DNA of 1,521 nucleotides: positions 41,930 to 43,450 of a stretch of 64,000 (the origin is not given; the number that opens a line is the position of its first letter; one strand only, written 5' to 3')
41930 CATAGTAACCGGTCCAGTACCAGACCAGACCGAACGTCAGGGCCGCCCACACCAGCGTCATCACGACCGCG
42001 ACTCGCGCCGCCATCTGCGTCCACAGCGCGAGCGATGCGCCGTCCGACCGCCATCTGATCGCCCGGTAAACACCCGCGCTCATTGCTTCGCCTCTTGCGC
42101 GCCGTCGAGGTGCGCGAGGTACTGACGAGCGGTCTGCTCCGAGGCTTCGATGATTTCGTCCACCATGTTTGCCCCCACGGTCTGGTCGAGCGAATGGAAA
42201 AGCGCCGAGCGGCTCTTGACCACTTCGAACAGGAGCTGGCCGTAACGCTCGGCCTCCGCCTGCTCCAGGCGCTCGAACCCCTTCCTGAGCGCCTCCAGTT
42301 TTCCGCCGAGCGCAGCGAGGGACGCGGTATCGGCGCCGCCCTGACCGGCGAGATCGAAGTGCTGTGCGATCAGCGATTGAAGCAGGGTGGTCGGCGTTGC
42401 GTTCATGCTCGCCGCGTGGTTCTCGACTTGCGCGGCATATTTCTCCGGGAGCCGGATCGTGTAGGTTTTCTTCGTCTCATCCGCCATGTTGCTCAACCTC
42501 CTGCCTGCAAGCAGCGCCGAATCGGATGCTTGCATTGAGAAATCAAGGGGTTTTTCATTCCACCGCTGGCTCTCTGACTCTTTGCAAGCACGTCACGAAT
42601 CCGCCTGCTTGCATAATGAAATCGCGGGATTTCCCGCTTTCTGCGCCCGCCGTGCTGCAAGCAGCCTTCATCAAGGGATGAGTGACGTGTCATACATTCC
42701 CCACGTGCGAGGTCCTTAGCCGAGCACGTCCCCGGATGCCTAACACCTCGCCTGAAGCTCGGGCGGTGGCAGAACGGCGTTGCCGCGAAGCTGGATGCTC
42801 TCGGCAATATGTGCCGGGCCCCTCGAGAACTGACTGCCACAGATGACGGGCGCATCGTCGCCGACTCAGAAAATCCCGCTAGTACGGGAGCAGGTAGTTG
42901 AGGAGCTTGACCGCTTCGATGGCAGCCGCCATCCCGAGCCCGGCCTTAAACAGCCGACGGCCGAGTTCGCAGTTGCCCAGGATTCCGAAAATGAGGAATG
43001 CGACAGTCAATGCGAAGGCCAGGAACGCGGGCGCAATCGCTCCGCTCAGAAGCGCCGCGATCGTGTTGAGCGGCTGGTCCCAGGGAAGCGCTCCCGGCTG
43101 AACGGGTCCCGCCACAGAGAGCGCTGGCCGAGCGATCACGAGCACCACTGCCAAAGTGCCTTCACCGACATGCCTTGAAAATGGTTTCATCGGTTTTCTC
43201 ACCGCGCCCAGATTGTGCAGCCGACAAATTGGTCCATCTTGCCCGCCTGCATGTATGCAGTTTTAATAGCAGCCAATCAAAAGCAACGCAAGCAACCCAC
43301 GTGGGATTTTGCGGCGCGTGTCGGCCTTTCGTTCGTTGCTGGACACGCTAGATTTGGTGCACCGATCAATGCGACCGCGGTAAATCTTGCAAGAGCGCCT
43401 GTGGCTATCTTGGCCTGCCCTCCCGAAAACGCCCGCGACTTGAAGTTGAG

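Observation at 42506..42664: Candidate oriT with reiterated inverted repeats upstream of the RHH-T4CP-relaxase operon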

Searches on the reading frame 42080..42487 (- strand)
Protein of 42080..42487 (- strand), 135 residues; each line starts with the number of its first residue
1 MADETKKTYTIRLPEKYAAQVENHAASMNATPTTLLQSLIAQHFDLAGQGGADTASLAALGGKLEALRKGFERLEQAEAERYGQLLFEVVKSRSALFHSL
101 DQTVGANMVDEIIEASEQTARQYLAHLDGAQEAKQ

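Call 4: search_protein_families(library=pfam, proteins=[window:42080-42487:-], max_evalue=0.01)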
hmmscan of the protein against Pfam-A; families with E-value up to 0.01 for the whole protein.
window:42080-42487:- (135 aa): 1 family
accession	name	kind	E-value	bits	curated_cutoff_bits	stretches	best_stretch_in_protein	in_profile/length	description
PF02781.21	G6PD_C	-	0.0077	15.8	27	1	72-134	221-285/296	Glucose-6-phosphate dehydrogenase, C-terminal domain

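Call 7: search_protein_families(library=ncbifam, proteins=[window:42080-42487:-], max_evalue=0.01)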
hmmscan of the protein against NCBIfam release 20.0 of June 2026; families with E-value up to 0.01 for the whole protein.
window:42080-42487:- (135 aa): 0 families
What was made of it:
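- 42080..42487 (-): 135-aa RHH-like relaxosome accessory protein. The strand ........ and two helices are followed by a long helical hairpin. No Pfam or NCBIfam hit (calls 4, 7).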

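Call 11: search_dna_similar(query=window:42083-42487:-, collection=plasmids, mode=protein, max_rows=40, max_evalue=0.001)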
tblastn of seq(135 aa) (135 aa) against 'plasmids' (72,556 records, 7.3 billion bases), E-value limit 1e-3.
No match.
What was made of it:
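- Tried and rejected: A tblastn search with the RHH against plasmids also gave no match (call 11).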

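Call 13: find_homologous_proteins(query=window:42083-42487:-, max_evalue=0.001)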
Query seq(135 aa) (135 aa): 86 proteins with E <= 0.001 among 121 candidates.
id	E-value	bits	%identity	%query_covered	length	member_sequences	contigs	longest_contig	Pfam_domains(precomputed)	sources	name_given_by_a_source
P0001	2.7e-76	271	99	100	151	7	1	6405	-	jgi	-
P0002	6.8e-61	222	82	100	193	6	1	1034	-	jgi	jgi:hypothetical protein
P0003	2.5e-58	213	78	100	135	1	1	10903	-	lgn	-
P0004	4.0e-58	213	77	100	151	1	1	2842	-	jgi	jgi:hypothetical protein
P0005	1.3e-57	211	75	100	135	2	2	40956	-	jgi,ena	-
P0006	2.6e-57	210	79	100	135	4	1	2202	-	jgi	jgi:hypothetical protein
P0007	6.6e-57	209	76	100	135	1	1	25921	-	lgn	-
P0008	7.0e-57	209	79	100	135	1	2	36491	-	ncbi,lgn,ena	-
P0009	1.8e-56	207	79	100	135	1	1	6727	-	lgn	-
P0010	2.1e-56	207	78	100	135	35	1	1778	-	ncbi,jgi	-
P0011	5.5e-56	206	77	100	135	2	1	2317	-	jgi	jgi:hypothetical protein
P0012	7.6e-56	205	76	100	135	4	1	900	-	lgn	-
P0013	1.2e-55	205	78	99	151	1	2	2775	-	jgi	jgi:hypothetical protein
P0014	4.4e-55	203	76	100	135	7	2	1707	-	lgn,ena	-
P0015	8.7e-55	202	75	99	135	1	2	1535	-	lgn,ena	-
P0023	6.0e-53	196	75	100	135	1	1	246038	-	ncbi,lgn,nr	ncbi:MAG: hypothetical protein IVW56_00620 [Candidatus Binataceae bacterium]|nr:hypothetical protein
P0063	6.5e-28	115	52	100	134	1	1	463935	-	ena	-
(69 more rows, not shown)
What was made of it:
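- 42080..42487 (-): 86 homologue clusters, mostly unnamed, a few labelled Binataceae/Binatus (call 13).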

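Call 15: find_related_loci(query=A1, collection=genome_contigs, flank=4000)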
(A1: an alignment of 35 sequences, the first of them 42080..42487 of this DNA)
Query A1 (135 aa) in genome_contigs; peptide patterns used: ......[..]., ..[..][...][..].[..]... (x = any residue, [..] = any of these).
599 stretches matched a pattern (row limit reached: there are more); 23 encode a relative of the query (tblastn E <= 1e-3); 23 distinct loci.
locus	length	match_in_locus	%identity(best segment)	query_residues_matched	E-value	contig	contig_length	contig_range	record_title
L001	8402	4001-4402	79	1-134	6e-67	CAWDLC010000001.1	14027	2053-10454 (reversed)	MAG: Candidatus Binataceae bacterium isolate MFD04492.bin.2.156 genome assembly, contig: contig_100178, whole genome sho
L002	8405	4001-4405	73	1-135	1e-62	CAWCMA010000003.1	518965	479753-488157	MAG: uncultured delta proteobacterium isolate MFD05502.bin.1.141 genome assembly, contig: contig_31094, whole genome sho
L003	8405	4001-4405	75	1-135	2e-56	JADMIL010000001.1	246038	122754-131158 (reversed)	MAG: Candidatus Binataceae bacterium isolate MAG011 NODE_41_length_246038_cov_10.888313, whole genome shotgun sequence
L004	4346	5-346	78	22-135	4e-54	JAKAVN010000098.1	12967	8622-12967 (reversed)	MAG: Deltaproteobacteria bacterium isolate YP4.bin102 NODE_6752_length_12967_cov_1.882866, whole genome shotgun sequence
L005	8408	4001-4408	60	1-134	9e-48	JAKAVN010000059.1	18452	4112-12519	MAG: Deltaproteobacteria bacterium isolate YP4.bin102 NODE_4202_length_18452_cov_1.910232, whole genome shotgun sequence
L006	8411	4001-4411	59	1-135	2e-47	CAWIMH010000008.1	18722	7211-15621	MAG: uncultured proteobacterium isolate MFD05377.bin.1.214 genome assembly, contig: contig_135430, whole genome shotgun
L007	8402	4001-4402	60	4-135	9e-47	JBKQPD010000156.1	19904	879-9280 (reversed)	MAG: Candidatus Binataceae bacterium isolate LAWAr2D2E2F__bin_98 LAWAr2D2E2F_000000172781, whole genome shotgun sequence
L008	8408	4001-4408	56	1-134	1e-43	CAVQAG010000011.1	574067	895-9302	MAG: uncultured delta proteobacterium isolate MFD09286.bin.2.82 genome assembly, contig: contig_44811, whole genome shot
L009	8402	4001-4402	54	1-135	3e-39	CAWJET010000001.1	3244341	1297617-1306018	MAG: uncultured delta proteobacterium isolate MFD09222.bin.1.22 genome assembly, contig: contig_37878, whole genome shot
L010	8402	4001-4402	53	1-135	7e-39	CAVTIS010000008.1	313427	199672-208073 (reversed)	MAG: uncultured delta proteobacterium isolate MFD05705.bin.1.131 genome assembly, contig: contig_44616, whole genome sho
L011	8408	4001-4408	51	1-134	2e-38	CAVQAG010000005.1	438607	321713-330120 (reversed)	MAG: uncultured delta proteobacterium isolate MFD09286.bin.2.82 genome assembly, contig: contig_29138, whole genome shot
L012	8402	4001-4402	56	1-133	4e-38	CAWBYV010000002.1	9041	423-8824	MAG: uncultured delta proteobacterium isolate MFD03044.bin.2.84 genome assembly, contig: contig_12512, whole genome shot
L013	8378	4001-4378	54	1-127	2e-37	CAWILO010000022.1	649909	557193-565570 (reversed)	MAG: uncultured delta proteobacterium isolate MFD03346.bin.1.66 genome assembly, contig: contig_5690, whole genome shotg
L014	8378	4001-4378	52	1-135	3e-37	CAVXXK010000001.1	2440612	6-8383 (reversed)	MAG: uncultured delta proteobacterium isolate MFD03044.bin.1.149 genome assembly, contig: contig_14823, whole genome sho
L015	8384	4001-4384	52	1-129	2e-36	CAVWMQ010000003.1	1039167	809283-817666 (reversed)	MAG: uncultured delta proteobacterium isolate MFD01248.bin.1.68 genome assembly, contig: contig_1630, whole genome shotg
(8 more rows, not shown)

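Call 16: find_related_loci(query=A1, collection=metagenome_contigs, flank=4000)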
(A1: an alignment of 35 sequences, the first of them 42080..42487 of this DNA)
Query A1 (135 aa) in metagenome_contigs; peptide patterns used: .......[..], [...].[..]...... (x = any residue, [..] = any of these).
597 stretches matched a pattern (row limit reached: there are more); 47 encode a relative of the query (tblastn E <= 1e-3); 47 distinct loci.
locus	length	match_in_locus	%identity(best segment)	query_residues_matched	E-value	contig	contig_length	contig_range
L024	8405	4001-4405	75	1-135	4e-67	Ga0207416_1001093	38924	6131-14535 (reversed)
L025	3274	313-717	78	1-135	2e-66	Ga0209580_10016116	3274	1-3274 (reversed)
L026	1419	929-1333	77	1-135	6e-69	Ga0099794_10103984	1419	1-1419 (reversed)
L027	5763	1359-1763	77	1-135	1e-65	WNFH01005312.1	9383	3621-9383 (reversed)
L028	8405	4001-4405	77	1-135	1e-65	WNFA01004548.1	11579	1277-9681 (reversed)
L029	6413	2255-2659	77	1-135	1e-65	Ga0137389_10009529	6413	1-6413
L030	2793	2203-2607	77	1-135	7e-66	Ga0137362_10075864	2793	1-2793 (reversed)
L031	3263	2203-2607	77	1-135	1e-65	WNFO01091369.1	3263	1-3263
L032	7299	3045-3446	76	1-134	5e-65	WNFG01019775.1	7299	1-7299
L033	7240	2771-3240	78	1-135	1e-54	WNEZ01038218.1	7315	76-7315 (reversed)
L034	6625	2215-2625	59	1-135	7e-48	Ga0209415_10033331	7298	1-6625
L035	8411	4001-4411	60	1-135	2e-47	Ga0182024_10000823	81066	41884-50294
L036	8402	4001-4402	61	4-135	3e-47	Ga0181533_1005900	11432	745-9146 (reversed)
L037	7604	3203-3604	60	4-135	2e-46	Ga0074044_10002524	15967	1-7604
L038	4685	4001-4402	59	4-135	4e-45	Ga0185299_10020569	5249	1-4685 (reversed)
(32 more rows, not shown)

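Call 31: search_protein_families(library=pfam, proteins=[L009:3479-3751:+, L009:3156-3482:+, L009:2334-2999:+, L009:2014-2337:+, L009:643-1455:+, L001:3381-3695:+, L001:2632-2943:+, L001:942-1469:+, L001:89-571:+, L001:1903-2616:-], max_evalue=0.01)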
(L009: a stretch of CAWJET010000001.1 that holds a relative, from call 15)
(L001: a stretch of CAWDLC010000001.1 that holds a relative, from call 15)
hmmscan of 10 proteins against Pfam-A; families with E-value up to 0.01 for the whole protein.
L009:3479-3751:+ (90 aa): 1 family
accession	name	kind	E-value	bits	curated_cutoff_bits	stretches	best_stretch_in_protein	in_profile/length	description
PF10038.14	DUF2274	-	8.3e-13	49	23.8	1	2-65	5-67/69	Protein of unknown function (DUF2274)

L009:3156-3482:+ (108 aa): 0 families

L009:2334-2999:+ (221 aa): 2 families
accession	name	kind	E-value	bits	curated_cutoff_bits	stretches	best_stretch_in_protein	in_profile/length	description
PF10263.15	SprT-like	-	0.00052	20.3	25.6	1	65-119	23-76/108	SprT-like family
PF06114.19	Peptidase_M78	-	0.0009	19.5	22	1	97-214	35-123/123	IrrE N-terminal-like domain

L009:2014-2337:+ (107 aa): 2 families
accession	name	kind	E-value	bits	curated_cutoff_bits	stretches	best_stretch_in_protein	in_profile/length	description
PF01381.28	HTH_3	-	0.00034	21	23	1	34-67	21-54/55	Helix-turn-helix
PF12844.13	HTH_19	-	0.0098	16.2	30.2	0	5-69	1-59/64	Helix-turn-helix domain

L009:643-1455:+ (270 aa): 1 family
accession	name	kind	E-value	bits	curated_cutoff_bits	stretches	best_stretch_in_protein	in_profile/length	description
PF25601.1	AAA_lid_14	-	2.8e-16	59.6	27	1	197-247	31-81/87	AAA+ ATPase lid domain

L001:3381-3695:+ (104 aa): 1 family
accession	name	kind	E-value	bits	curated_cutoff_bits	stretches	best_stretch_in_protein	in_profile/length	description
PF04956.18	TrbC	-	1.1e-12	48.4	27.9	1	5-101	8-98/98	TrbC/VIRB2 pilin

L001:2632-2943:+ (103 aa): 0 families

L001:942-1469:+ (175 aa): 0 families

L001:89-571:+ (160 aa): 1 family
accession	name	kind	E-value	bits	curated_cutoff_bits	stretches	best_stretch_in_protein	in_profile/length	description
PF21227.3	Myb_DNA-binding_7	-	0.0018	18.6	27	1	127-150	8-31/49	Myb-like DNA-binding domain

L001:1903-2616:- (237 aa): 0 families

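Call 55: predict_structure(alignment_id=A1)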
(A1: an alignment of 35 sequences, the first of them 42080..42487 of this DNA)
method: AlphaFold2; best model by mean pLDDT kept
length: 135 residues; sequences in the alignment: 35
mean_pLDDT: 80.9   pTM: 0.39
mean pLDDT of the five models: 80.9, 75.3, 74.5, 74.2, 72.3
residues with pLDDT >= 90: 52; 70-90: 55; 50-70: 22; < 50: 6
segments of 3 or more residues with pLDDT < 50: 1-3
pLDDT, mean of each block of 10 residues (from residue 1): 58 83 88 83 61 68 90 91 93 92 91 92 79 48
secondary structure, 60 per line:
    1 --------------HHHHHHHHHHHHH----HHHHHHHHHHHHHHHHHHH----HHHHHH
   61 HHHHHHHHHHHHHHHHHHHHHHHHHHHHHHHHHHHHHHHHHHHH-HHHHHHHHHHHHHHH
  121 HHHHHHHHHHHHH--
elements in order: H15-27 H32-50 H55-104 H106-133
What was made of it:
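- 42080..42487 (-): AlphaFold model with pLDDT 81 (call 55).
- On Ribbon-helix-helix (Arc/MetJ/CopG) superfamily, for the 135-aa protein: DSSP assigns residues 1-14 no secondary structure, so the predicted strand is not modelled as a strand (call 55).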

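Call 57: search_solved_structures(query=A1, max_evalue=10)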
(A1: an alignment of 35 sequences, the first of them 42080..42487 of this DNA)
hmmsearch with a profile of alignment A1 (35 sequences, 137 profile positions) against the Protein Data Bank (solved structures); distinct sequences matched with E-value up to 10: 8.
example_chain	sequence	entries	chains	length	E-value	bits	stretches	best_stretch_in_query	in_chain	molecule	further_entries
8yuf_A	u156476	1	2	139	0.042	17.1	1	85-134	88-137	Nucleotidyltransferase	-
8xdj_A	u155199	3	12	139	0.043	17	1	85-134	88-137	HEPN toxin | HEPN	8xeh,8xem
7tal_A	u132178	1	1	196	0.15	15.3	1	34-77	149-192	D4_deltaDARP LOV2-DARPin fusion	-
7qnl_AAA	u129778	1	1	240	0.34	14.1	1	40-77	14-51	DARPIN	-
1b01_A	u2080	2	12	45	0.47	13.6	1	6-46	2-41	TRANSCRIPTIONAL REPRESSOR COPG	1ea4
2cpg_A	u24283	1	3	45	0.5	13.6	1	6-46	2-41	TRANSCRIPTIONAL REPRESSOR COPG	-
3hgk_A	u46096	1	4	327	2.1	11.6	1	77-107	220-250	Protein kinase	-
2qkw_B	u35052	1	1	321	2.1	11.5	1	77-107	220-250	Protein kinase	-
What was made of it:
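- On Ribbon-helix-helix (Arc/MetJ/CopG) superfamily, for the 135-aa protein: The profile hit to CopG has E=0.47 (call 57).
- Tried and rejected: The profile search against PDB sequences gave only a marginal CopG hit, E=0.47 (call 57).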

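Call 59: fold_search(model_id=the predicted structure, library=pdb)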
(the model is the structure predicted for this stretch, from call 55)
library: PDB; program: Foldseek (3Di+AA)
matches with E <= 10: 96; with E <= 0.001: 0
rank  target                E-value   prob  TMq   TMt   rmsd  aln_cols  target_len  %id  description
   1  3qoq_A                2.5e-01  0.98  0.30  0.76   3.7        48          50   21  Crystal Structure of the Transcription Factor AmrZ in Complex with the 18 Base Pair amrZ1 Binding Site (released 2012-02-15)
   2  3qoq_C                3.5e-01  0.94  0.28  0.70   4.2        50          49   22  Crystal Structure of the Transcription Factor AmrZ in Complex with the 18 Base Pair amrZ1 Binding Site (released 2012-02-15)
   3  2gpe_B                5.4e-01  0.98  0.32  0.87   1.1        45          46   16  Structure of the DNA-binding domain of E. Coli Proline Utilization A (PUTA) (released 2007-02-20)
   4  1b28_MODEL_1_A        5.8e-01  0.91  0.28  0.66   3.3        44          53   14  ARC REPRESSOR MYL MUTANT FROM SALMONELLA BACTERIOPHAGE P22 (released 1999-11-03)
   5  6iya_C                6.2e-01  0.96  0.30  0.80   1.4        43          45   16  Structure of the DNA binding domain of antitoxin CopASO (released 2019-01-16)
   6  1par_A                6.2e-01  0.93  0.30  0.74   4.3        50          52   14  DNA RECOGNITION BY BETA-SHEETS IN THE ARC REPRESSOR-OPERATOR CRYSTAL STRUCTURE (released 1994-07-31)
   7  9kkd_B                6.7e-01  0.91  0.26  0.72   1.8        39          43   18  the structure of StnY (released 2025-11-19)
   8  1ea4_H                7.2e-01  0.93  0.27  0.75   1.6        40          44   22  TRANSCRIPTIONAL REPRESSOR COPG/22bp dsDNA COMPLEX (released 2001-07-05)
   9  1b01_A                7.2e-01  0.92  0.27  0.76   1.9        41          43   22  TRANSCRIPTIONAL REPRESSOR COPG/DNA COMPLEX (released 1999-11-19)
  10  1ea4_E                7.2e-01  0.77  0.26  0.66   3.3        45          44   27  TRANSCRIPTIONAL REPRESSOR COPG/22bp dsDNA COMPLEX (released 2001-07-05)
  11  3ft7_A                7.7e-01  0.93  0.28  0.76   2.0        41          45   15  Crystal structure of an extremely stable dimeric protein from sulfolobus islandicus (released 2009-10-20)
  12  6xrw_B                7.7e-01  0.66  0.30  0.47   6.2        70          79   14  Chromosomal ParDE TA system from P. aeruginosa (released 2021-07-28)
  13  6noy_B                7.7e-01  0.47  0.29  0.44   7.9        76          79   16  Structure of Cyanothece McdB (released 2019-04-24)
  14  6ajm_C                7.7e-01  0.47  0.29  0.45  12.4        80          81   20  Crystal structure of apo AtaTR (released 2019-01-02)
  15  5zgn_B                7.7e-01  0.44  0.28  0.44  11.2        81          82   20  The crystal structure of KacTA-DNA complex (released 2019-04-03)
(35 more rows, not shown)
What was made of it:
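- On Ribbon-helix-helix (Arc/MetJ/CopG) superfamily, for the 135-aa protein: The best E-value is 0.25 (calls 55, 59).
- Closest known: F-like TraY/TraM and R64 NikA relaxosome accessory proteins. Same: NikA appears among the fold hits (call 59).
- The RHH assignment rests on fold hits with weak E-values (call 59). RHH proteins are classic repressors, and the top fold hits are Arc, CopG and AmrZ (call 59).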

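Call 63: find_encoding_contigs(protein=P0023, flank=10000, max_places=2)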
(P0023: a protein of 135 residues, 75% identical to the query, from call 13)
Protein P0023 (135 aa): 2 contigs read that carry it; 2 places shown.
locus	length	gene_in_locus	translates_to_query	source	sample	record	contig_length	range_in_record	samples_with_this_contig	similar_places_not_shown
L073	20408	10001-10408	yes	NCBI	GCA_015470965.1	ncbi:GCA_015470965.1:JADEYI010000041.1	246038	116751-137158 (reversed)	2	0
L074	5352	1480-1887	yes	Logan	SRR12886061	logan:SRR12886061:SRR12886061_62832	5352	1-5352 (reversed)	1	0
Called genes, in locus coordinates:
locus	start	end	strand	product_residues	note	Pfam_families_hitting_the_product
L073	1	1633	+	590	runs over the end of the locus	PF01926:MMR_HSR1 (weak), PF00350:Dynamin_N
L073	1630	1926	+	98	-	-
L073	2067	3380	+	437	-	PF02308:MgtC, PF13194:DUF4010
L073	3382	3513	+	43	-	-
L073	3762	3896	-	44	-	-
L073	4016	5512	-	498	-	PF00488:MutS_V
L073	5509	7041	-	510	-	PF00488:MutS_V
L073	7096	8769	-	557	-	PF00920:ILVD_EDD_N, PF24877:ILV_EDD_C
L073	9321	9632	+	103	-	-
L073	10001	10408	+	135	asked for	-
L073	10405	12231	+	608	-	PF02534:T4SS-DNA_transf (faint), PF10412:TrwB_AAD_bind, PF13191:AAA_16 (faint), PF12696:TraG-D_C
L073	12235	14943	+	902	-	PF08751:TrwC, PF13604:AAA_30, PF01443:Viral_helicase1 (faint), PF13245:AAA_19, PF22232:TraI_hel_assoc_N, PF13538:UvrD_C_2 (weak)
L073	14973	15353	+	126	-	-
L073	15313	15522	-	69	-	PF16277:DUF4926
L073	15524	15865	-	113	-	PF21814:DUF6883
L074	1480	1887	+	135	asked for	-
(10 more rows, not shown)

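Call 64: find_encoding_contigs(protein=P0063, flank=10000, max_places=2)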
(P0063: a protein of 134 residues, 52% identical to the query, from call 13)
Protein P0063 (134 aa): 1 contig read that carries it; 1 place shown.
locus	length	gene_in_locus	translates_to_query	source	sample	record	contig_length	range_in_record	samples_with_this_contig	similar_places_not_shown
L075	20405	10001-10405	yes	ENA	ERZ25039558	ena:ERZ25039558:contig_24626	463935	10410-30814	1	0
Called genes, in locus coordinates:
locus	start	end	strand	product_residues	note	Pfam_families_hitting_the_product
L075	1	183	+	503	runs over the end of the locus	PF00239:Resolvase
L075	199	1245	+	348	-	PF13565:HTH_32, PF13683:rve_3 (weak)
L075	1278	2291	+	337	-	PF02492:cobW, PF07683:CobW_C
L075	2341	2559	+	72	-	-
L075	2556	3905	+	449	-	PF00149:Metallophos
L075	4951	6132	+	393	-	PF22483:Mu-transpos_C_2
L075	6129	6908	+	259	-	PF01695:IstB_IS21, PF00308:Bac_DnaA (weak)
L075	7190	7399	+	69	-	-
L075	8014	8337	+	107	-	-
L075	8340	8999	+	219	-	-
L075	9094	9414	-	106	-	-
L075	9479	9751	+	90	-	PF10038:DUF2274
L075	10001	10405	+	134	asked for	-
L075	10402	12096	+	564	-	PF02534:T4SS-DNA_transf (faint), PF10412:TrwB_AAD_bind, PF01935:DUF87 (weak), PF13191:AAA_16 (faint), PF12696:TraG-D_C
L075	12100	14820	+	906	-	PF08751:TrwC, PF13604:AAA_30, PF13245:AAA_19, PF22232:TraI_hel_assoc_N, PF01443:Viral_helicase1 (weak), PF13538:UvrD_C_2 (weak)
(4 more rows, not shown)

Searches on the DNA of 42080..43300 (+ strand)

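Call 6: search_dna_similar(query=window:42080-43300:+, collection=plasmids, mode=near, max_rows=30)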
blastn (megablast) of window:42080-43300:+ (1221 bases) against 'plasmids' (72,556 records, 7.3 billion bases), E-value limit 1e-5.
No match.

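Call 61: search_rna_families(source=window, start=42300, end=43300, threshold=evalue, max_evalue=1)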
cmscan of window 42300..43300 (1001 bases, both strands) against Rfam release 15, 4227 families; matches with E-value up to 1: 0.
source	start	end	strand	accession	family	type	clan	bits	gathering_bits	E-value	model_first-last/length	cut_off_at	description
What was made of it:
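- There is no Rfam match (call 61).
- Tried and rejected: A permissive E-value scan gave no match (call 61).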

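Call 80: search_dna_similar(query=window:42500-42740:+, collection=plasmids, mode=distant, max_evalue=1, max_rows=20)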
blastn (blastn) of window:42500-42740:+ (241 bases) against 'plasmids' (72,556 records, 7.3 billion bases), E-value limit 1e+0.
No match.
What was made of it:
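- Closest known: MOBF conjugative plasmids of Granulicella tundricola. Different: No DNA similarity is detectable by BLAST (calls 6, 80).
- Tried and rejected: Megablast and blastn of the region against 72,556 plasmids gave no match (calls 6, 80).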
